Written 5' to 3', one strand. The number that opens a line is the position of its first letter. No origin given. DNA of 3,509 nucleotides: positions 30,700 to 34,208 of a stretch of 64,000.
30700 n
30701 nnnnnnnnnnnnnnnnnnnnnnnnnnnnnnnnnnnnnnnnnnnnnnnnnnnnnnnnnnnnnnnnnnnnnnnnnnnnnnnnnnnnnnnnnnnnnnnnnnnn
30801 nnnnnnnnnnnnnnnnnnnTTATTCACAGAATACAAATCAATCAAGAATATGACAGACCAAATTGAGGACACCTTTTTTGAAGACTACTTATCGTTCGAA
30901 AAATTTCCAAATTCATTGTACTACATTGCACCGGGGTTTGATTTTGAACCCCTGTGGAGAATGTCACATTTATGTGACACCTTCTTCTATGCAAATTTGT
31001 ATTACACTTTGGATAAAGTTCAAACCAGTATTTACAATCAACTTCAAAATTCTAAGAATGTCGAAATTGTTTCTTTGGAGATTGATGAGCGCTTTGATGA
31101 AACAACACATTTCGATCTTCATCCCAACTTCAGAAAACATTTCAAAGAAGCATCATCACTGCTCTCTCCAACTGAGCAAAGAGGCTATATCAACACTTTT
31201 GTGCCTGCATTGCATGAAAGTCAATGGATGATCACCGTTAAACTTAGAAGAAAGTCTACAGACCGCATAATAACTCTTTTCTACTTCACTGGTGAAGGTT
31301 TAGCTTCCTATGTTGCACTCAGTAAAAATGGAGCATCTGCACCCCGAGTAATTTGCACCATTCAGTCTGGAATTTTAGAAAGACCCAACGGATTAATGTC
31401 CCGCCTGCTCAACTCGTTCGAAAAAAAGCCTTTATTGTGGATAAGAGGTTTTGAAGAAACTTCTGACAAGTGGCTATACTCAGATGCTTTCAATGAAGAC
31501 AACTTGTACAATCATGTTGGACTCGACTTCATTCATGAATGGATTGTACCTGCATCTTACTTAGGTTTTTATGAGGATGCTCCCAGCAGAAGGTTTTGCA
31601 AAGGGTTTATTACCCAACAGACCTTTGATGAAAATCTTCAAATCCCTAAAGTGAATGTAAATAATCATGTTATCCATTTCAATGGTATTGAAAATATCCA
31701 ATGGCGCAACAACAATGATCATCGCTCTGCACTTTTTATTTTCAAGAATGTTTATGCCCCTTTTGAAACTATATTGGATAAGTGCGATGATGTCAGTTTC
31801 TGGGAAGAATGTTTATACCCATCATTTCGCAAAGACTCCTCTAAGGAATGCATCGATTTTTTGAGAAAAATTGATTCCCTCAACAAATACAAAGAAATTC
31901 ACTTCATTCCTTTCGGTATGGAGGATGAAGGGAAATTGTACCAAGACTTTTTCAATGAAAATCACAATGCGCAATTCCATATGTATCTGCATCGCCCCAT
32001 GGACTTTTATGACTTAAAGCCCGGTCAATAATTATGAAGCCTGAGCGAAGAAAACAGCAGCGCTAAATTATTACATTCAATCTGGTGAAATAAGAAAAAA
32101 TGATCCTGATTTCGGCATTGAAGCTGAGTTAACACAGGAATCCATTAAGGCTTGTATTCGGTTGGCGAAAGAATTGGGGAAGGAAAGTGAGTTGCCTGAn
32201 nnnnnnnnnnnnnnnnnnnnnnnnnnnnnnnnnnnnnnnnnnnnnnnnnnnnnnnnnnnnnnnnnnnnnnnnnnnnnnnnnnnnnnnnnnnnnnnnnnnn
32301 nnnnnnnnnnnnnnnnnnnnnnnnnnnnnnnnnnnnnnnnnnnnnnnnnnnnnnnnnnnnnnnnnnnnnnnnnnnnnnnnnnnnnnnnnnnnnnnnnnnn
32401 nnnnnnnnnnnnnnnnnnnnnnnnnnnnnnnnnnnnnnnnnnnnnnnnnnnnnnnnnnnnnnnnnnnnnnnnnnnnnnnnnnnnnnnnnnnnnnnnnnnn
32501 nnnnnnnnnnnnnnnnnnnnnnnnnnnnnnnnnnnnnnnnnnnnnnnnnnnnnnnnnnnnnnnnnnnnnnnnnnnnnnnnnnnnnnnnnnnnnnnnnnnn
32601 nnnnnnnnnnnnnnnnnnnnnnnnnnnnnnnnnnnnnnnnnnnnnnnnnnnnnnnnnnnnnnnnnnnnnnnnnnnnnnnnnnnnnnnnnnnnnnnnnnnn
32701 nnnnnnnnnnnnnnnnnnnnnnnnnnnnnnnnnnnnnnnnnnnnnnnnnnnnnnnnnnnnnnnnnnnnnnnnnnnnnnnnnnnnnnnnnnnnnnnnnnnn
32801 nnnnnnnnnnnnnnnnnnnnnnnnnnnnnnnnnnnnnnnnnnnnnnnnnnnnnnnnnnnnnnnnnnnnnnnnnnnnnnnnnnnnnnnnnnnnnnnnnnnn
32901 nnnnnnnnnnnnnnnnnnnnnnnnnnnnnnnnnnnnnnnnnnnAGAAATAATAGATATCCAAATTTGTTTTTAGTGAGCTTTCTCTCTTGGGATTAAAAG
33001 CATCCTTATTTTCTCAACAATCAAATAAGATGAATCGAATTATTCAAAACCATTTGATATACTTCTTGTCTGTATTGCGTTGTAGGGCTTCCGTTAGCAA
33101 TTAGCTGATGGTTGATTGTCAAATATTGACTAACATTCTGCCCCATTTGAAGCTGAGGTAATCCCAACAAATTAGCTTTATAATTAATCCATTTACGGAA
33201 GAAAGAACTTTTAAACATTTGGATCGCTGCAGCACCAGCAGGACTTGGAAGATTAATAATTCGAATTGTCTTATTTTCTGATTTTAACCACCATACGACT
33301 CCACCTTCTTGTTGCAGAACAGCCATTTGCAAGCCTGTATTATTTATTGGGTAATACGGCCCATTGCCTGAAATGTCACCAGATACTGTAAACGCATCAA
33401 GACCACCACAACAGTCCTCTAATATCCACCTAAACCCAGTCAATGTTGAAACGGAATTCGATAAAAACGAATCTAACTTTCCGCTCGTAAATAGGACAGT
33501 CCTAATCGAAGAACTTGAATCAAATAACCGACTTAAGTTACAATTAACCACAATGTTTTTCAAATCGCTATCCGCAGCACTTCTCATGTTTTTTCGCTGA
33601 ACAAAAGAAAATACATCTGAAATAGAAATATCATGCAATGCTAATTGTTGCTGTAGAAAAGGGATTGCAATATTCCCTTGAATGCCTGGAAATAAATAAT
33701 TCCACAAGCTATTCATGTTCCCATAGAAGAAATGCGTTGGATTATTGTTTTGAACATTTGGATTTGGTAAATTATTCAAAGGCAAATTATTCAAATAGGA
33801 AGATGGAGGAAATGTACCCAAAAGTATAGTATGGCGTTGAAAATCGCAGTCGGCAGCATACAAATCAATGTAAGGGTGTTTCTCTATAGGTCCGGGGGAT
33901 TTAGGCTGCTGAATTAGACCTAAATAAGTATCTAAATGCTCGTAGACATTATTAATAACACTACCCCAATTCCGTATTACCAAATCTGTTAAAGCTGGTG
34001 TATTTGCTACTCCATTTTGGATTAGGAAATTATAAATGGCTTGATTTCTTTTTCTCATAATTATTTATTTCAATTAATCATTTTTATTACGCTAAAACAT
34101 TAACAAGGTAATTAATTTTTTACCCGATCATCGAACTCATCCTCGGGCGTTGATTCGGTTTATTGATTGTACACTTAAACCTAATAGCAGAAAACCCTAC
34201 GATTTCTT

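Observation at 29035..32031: GIY-YIG nuclease fused to a YaaA/DUF328-like domain, with a 393-aa unknown partner: candidate novel two-gene DNA-targeting module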

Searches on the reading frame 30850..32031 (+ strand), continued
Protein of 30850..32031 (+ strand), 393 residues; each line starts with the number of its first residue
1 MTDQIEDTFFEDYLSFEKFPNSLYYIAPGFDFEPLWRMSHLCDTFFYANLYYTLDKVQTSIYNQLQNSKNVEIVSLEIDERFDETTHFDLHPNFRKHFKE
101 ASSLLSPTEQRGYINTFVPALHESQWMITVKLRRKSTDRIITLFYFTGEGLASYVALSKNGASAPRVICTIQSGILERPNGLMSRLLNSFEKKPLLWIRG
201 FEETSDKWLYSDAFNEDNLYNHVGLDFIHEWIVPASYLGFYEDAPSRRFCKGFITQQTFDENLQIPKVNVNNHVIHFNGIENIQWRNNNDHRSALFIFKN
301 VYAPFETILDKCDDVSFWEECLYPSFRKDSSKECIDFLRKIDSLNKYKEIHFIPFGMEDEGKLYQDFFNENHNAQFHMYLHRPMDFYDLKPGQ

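Call 59: fold_search(model_id=the predicted structure, library=viral)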
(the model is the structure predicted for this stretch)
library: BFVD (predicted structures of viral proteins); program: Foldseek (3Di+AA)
matches with E <= 10: 711; with E <= 0.001: 1
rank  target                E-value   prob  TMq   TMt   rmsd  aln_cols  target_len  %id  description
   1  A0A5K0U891            5.3e-04  0.90  0.20  0.20  22.4       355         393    8  Uncharacterized protein [Yasminevirus sp. GU-2018]
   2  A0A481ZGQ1            2.6e-03  0.89  0.20  0.29  18.3       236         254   11  DOT1 domain-containing protein [Pithovirus LCPAC404]
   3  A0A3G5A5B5            1.1e-02  0.51  0.25  0.21  15.0       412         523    8  Methyltransferase FkbM domain-containing protein (Fragment) [Homavirus sp.]
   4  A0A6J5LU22            1.5e-02  0.30  0.22  0.19  21.2       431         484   10  AdoMet_MTases domain containing protein [uncultured Caudovirales phage]
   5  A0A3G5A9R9            2.1e-02  0.21  0.16  0.07  14.8       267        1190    7  Endonuclease V [Hyperionvirus sp.]
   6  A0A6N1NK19            2.5e-02  0.28  0.15  0.10  16.8       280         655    9  Putative ring finger protein [Tupanvirus soda lake]
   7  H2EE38                4.1e-02  0.14  0.16  0.14  19.6       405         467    7  Putative ring finger protein [Moumouvirus sp. 'Monve']
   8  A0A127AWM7            4.6e-02  0.69  0.14  0.31   5.6        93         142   11  DNA helicase [Bacillus phage SP-15]
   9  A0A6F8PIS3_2          6.5e-02  0.14  0.15  0.05  15.9       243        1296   11  (no name in the UniProt tables at hand)
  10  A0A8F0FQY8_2          1.0e-01  0.10  0.17  0.07  18.2       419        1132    7  ORF1 [Manihot esculenta associated ampelovirus 2]
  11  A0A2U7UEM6            1.3e-01  0.15  0.20  0.15  14.2       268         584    9  mRNA (guanine-N(7))-methyltransferase [Pandoravirus macleodensis]
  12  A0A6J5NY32            1.4e-01  0.21  0.19  0.16  14.6       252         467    7  Methyltransferase FkbM [uncultured Caudovirales phage]
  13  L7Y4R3                1.5e-01  0.15  0.15  0.18  18.1       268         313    8  Putative ring finger protein [Megavirus lba]
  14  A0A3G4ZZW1            1.6e-01  0.28  0.12  0.13  12.8       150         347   15  L544-like helical domain-containing protein [Faunusvirus sp.]
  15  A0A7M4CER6            1.6e-01  0.10  0.17  0.09  16.1       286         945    9  mRNA-capping enzyme [Pyramimonas orientalis virus 01B]
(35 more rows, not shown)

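Call 62: search_protein_representatives(alignment_id=A1)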
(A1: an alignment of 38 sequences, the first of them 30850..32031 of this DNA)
Query: 38 sequences, 382 profile positions. Proteins with E-value up to 0.001 (for the whole library): 381; up to 1e-10: 213; up to 1e-30: 98. The best 150 are listed.
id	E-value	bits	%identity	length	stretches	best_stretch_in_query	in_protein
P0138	8.0e-166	568.2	-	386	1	2-381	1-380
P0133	4.3e-150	516.4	-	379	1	1-380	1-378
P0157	5.6e-146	502.9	-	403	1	2-380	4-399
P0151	5.9e-144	496.2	-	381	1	2-380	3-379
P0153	9.2e-139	479.1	-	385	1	2-379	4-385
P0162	2.3e-136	471.2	-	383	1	4-378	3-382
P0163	5.1e-130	450.3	-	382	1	1-381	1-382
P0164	9.4e-128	442.9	-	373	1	2-380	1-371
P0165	2.4e-116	405.3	-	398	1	4-380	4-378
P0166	8.4e-116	403.6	-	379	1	1-379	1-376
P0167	7.0e-114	397.2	-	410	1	2-377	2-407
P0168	8.6e-104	364.0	-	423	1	5-380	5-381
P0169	1.3e-102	360.2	-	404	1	1-380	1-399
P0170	3.9e-102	358.6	-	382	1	2-380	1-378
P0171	8.1e-100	350.9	-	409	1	2-380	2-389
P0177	7.6e-91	321.4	-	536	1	2-380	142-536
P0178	1.7e-90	320.3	-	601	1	9-379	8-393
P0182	4.4e-89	315.6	-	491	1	3-381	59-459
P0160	5.9e-79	282.3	-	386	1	4-381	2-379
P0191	8.9e-74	265.2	-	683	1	3-380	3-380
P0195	4.7e-71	256.3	-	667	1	2-380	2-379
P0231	2.4e-38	148.6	-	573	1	9-380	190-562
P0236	1.9e-36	142.3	-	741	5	110-191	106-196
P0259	6.7e-28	114.2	-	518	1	2-251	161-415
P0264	1.4e-26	109.9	-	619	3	4-198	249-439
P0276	2.1e-24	102.7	-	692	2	10-185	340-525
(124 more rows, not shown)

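Call 63: search_protein_families(library=pfam, proteins=[P0177, P0178, P0182, P0191, P0195, P0231, P0236, P0259, P0264, P0276], max_evalue=0.01)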
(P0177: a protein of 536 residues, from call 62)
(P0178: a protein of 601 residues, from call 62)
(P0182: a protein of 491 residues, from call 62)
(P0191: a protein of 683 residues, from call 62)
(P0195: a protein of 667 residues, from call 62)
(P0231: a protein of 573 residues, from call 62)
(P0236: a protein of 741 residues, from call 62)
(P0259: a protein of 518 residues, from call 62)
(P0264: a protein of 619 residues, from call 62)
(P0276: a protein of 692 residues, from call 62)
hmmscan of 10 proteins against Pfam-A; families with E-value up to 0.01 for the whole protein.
P0177 (536 aa): 2 families
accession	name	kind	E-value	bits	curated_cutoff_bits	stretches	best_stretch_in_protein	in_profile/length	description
PF06094.17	GGACT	-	3.6e-22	79.6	22.8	1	3-119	1-119/120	Gamma-glutamyl cyclotransferase, AIG2-like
PF13772.11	AIG2_2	-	0.007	17.2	27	0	50-106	2-53/83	AIG2-like family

P0178 (601 aa): 0 families

P0182 (491 aa): 0 families

P0191 (683 aa): 0 families

P0195 (667 aa): 0 families

P0231 (573 aa): 1 family
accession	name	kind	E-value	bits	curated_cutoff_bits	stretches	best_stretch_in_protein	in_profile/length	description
PF16266.10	DUF4919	-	3.1e-10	40.7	29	1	53-162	69-175/186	Domain of unknown function (DUF4919)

P0236 (741 aa): 0 families

P0259 (518 aa): 1 family
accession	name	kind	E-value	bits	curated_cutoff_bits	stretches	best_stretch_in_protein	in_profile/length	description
PF13302.13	Acetyltransf_3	-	3.6e-06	28.2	25.4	1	62-141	52-138/138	Acetyltransferase (GNAT) domain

P0264 (619 aa): 0 families

P0276 (692 aa): 9 families
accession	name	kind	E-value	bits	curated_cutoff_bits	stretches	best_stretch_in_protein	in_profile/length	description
PF13649.12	Methyltransf_25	-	4e-12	47.1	27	1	85-178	1-97/97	Methyltransferase domain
PF08242.18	Methyltransf_12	-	6.7e-10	40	30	1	86-180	1-98/98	Methyltransferase domain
PF13847.12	Methyltransf_31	-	2.2e-09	37.6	27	1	84-183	6-110/145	Methyltransferase domain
PF08241.18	Methyltransf_11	-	8.1e-08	33.2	21.2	1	86-181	1-94/95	Methyltransferase domain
PF13489.12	Methyltransf_23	-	2.3e-06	27.9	27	1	81-184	22-118/164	Methyltransferase domain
PF02390.23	Methyltransf_4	-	0.00042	20.3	24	1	82-126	2-46/173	Putative methyltransferase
PF03291.22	mRNA_G-N7_MeTrfase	-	0.0038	16.8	26.6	1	72-155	48-128/315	mRNA (guanine-N(7))-methyltransferase domain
PF05175.20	MTS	-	0.0049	17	23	0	70-131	20-81/170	Methyltransferase small domain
PF08003.17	Methyltransf_9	-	0.005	16.3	23.8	1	81-232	115-264/315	Protein of unknown function (DUF1698)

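Call 86: find_encoding_contigs(protein=P0129, flank=6000, max_places=2)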
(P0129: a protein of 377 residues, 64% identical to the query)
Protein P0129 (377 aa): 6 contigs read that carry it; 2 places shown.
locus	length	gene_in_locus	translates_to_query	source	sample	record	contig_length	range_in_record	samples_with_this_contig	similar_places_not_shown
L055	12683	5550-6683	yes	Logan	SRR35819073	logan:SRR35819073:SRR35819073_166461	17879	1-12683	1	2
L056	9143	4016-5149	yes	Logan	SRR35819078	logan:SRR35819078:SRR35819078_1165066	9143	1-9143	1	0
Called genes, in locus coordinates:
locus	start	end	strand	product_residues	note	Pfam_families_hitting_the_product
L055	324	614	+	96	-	-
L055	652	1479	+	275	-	PF04371:PAD_porph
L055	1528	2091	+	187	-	-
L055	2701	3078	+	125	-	-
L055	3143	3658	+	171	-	-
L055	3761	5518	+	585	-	PF20815:GIY_YIG_2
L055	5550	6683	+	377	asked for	-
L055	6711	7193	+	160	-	PF08719:NADAR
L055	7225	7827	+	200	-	-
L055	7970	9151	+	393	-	-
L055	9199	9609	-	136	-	-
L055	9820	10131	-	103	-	-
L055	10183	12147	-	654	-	PF11074:DUF2779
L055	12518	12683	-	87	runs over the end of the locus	-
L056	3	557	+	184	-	?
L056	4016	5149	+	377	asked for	-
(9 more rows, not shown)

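Call 87: find_encoding_contigs(protein=P0145, flank=6000, max_places=2)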
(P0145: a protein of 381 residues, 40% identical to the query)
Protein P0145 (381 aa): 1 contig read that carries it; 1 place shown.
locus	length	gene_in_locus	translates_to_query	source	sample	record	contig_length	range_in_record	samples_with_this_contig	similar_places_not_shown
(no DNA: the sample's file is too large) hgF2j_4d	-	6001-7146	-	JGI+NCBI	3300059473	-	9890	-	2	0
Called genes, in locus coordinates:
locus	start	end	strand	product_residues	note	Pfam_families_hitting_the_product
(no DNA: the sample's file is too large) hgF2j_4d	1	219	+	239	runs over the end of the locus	-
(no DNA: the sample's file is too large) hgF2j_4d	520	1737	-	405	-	PF00872:Transposase_mut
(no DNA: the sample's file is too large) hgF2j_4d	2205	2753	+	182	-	-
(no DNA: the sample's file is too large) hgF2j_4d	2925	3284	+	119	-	-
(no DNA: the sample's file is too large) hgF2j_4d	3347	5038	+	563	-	PF00004:AAA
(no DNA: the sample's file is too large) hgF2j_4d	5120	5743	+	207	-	PF03796:DnaB_C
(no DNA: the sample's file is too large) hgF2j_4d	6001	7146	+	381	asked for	-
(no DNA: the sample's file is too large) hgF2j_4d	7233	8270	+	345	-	PF20815:GIY_YIG_2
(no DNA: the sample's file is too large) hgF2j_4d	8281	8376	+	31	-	-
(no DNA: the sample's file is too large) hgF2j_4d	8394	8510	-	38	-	?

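Call 88: find_encoding_contigs(protein=P0150, flank=6000, max_places=2)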
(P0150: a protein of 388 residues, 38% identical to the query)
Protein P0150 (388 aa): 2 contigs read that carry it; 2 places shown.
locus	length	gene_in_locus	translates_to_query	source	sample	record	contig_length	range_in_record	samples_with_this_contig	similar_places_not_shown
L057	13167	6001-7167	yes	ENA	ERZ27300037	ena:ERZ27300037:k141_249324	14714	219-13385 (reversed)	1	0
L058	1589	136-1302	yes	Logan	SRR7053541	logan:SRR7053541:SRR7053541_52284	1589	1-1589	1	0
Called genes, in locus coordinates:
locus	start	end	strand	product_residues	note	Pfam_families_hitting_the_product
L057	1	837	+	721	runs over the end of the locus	?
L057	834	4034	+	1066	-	PF00580:UvrD-helicase, PF13245:AAA_19, PF13538:UvrD_C_2 (faint), PF13361:UvrD_C, PF12705:PDDEXK_1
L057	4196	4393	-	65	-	PF20605:Antitox_RHH (weak)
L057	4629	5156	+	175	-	-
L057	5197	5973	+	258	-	-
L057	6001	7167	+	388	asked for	-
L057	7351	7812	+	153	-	-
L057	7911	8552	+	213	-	PF00376:MerR, PF13411:MerR_1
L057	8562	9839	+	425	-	PF00092:VWA, PF13768:VWA_3 (weak), PF13519:VWA_2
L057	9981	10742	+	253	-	-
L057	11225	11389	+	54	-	-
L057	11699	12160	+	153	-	PF13673:Acetyltransf_10, PF00583:Acetyltransf_1, PF13508:Acetyltransf_7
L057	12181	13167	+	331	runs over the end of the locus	PF08279:HTH_11, PF13280:WYL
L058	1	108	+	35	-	?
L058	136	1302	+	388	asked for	-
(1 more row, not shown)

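Call 89: find_encoding_contigs(protein=P0151, flank=6000, max_places=2)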
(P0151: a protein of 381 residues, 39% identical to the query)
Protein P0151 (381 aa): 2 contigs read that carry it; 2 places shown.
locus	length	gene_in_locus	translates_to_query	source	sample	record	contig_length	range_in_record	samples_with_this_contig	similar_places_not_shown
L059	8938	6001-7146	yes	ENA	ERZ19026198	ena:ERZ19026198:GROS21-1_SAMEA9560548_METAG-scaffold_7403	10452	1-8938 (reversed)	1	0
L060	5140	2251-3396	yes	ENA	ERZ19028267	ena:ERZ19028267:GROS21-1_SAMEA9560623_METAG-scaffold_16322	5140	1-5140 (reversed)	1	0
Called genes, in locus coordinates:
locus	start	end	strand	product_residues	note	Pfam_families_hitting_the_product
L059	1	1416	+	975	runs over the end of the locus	?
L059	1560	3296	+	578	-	PF00004:AAA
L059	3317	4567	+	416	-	-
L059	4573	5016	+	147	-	-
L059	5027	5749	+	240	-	PF02146:SIR2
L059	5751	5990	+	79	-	-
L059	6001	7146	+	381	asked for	-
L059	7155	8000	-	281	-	-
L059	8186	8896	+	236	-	PF13102:Phage_int_SAM_5, PF00589:Phage_integrase (weak)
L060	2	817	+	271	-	?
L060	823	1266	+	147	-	-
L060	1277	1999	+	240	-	PF02146:SIR2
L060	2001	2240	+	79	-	-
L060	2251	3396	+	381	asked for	-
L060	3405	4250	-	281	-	-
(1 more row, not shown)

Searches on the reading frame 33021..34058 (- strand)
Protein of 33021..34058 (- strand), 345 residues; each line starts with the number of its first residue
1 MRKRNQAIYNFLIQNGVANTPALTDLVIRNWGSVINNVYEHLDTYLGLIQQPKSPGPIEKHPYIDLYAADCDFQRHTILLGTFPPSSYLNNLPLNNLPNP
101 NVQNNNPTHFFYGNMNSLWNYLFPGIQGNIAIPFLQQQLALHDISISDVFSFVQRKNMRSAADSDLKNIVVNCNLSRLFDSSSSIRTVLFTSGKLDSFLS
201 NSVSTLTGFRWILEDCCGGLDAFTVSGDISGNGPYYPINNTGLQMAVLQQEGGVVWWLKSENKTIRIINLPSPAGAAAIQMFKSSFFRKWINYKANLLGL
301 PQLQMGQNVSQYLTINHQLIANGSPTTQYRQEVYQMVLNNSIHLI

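Call 3: search_protein_families(library=pfam, proteins=[window:33021-34058:-], max_evalue=1)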
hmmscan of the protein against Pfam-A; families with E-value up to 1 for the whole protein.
window:33021-34058:- (345 aa): 1 family
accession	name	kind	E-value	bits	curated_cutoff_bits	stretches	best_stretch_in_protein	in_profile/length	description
PF09068.17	EF-hand_2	-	0.18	12.4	27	1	133-181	25-74/123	EF hand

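Call 4: search_protein_families(library=padloc, proteins=[window:33021-34058:-], max_evalue=1)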
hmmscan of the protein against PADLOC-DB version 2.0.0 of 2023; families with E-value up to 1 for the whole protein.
window:33021-34058:- (345 aa): 0 families

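Call 5: search_protein_families(library=ncbifam, proteins=[window:33021-34058:-], max_evalue=1)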
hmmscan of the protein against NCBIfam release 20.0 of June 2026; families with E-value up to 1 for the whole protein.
window:33021-34058:- (345 aa): 0 families

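Call 52: search_protein_families(library=phrogs, proteins=[window:33021-34058:-], max_evalue=0.01)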
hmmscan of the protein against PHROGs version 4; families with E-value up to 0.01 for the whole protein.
window:33021-34058:- (345 aa): 0 families

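Call 72: search_solved_structures(query=window:33021-34058:-, max_evalue=10, show_alignments=2)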
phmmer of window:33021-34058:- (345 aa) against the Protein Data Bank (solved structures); distinct sequences matched with E-value up to 10: 0.
